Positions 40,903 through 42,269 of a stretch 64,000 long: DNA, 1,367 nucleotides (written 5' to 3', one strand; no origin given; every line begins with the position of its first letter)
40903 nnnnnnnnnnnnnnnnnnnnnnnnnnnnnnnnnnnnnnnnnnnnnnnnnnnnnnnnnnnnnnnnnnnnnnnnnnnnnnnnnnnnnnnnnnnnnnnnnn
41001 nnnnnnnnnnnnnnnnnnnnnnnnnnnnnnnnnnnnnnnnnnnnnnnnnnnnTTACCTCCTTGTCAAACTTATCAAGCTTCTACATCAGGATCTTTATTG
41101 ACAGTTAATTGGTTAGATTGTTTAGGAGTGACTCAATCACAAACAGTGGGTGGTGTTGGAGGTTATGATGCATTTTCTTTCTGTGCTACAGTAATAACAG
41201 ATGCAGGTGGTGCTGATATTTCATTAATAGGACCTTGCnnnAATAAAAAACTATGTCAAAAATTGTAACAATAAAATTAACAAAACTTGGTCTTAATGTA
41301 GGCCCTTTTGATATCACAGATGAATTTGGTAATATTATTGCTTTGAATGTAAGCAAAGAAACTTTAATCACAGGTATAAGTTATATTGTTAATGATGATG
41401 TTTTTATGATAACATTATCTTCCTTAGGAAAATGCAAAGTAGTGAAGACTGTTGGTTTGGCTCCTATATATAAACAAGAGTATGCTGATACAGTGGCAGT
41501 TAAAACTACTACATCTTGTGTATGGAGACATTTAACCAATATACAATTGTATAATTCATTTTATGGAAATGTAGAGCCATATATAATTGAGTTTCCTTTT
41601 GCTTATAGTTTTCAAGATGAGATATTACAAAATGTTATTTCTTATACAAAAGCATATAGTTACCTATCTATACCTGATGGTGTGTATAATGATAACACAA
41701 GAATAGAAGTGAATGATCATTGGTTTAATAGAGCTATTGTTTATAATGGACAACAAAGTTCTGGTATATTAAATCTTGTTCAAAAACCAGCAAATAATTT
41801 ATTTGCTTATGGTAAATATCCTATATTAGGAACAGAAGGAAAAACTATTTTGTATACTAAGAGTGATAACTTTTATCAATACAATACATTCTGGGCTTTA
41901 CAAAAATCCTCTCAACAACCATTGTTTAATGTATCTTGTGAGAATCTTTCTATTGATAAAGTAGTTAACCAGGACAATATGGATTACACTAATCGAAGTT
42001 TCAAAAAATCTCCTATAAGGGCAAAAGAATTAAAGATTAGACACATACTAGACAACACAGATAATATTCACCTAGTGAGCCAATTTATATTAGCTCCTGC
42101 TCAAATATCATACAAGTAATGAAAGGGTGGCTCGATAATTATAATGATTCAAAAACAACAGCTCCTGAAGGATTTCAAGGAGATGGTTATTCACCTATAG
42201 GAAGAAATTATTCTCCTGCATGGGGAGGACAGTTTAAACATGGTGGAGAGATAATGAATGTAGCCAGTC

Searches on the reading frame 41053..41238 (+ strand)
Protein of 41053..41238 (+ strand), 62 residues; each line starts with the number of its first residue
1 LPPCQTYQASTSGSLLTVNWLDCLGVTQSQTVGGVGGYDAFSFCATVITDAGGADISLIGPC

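Call 99: find_homologous_proteins(query=A7, max_evalue=0.001)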
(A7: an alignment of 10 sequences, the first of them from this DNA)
Query A7 (10 sequences) (62 aa, profile of the alignment): 5 proteins with E <= 0.001 among 384 candidates.
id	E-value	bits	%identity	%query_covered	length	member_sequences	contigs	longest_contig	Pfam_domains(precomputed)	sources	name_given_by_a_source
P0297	2.1e-24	103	40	74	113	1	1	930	-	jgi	jgi:hypothetical protein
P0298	2.4e-13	68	47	71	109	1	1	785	-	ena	-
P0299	6.7e-6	44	44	100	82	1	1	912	-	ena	-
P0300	9.9e-6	43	44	100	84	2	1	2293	-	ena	-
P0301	9.1e-5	40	43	85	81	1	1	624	-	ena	-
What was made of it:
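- Tried and rejected: A profile of the 4-Cys module against the 5.8-billion-protein set gave only 5 short hits, which was uninformative (call 99).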

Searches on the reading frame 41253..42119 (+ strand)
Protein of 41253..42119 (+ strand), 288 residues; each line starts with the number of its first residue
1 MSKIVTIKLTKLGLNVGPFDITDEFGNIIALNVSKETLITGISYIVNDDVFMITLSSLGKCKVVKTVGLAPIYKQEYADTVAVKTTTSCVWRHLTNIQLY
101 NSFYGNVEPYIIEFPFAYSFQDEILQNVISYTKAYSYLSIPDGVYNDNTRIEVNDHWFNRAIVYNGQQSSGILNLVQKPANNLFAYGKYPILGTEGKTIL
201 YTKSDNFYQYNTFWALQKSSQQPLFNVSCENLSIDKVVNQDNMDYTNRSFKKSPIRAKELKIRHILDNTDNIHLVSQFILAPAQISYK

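Call 8: search_protein_families(library=phrogs, proteins=[window:41253-42119:+], max_evalue=0.001)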
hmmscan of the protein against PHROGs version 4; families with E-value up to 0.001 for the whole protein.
window:41253-42119:+ (288 aa): 1 family
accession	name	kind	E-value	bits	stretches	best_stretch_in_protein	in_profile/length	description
phrog_15100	-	head and packaging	2.7e-07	29.2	1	83-286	1583-1781/1783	virion structural protein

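Call 52: search_protein_families(library=pfam, proteins=[window:41253-42119:+], max_evalue=0.01)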
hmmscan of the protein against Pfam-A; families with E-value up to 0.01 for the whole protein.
window:41253-42119:+ (288 aa): 0 families
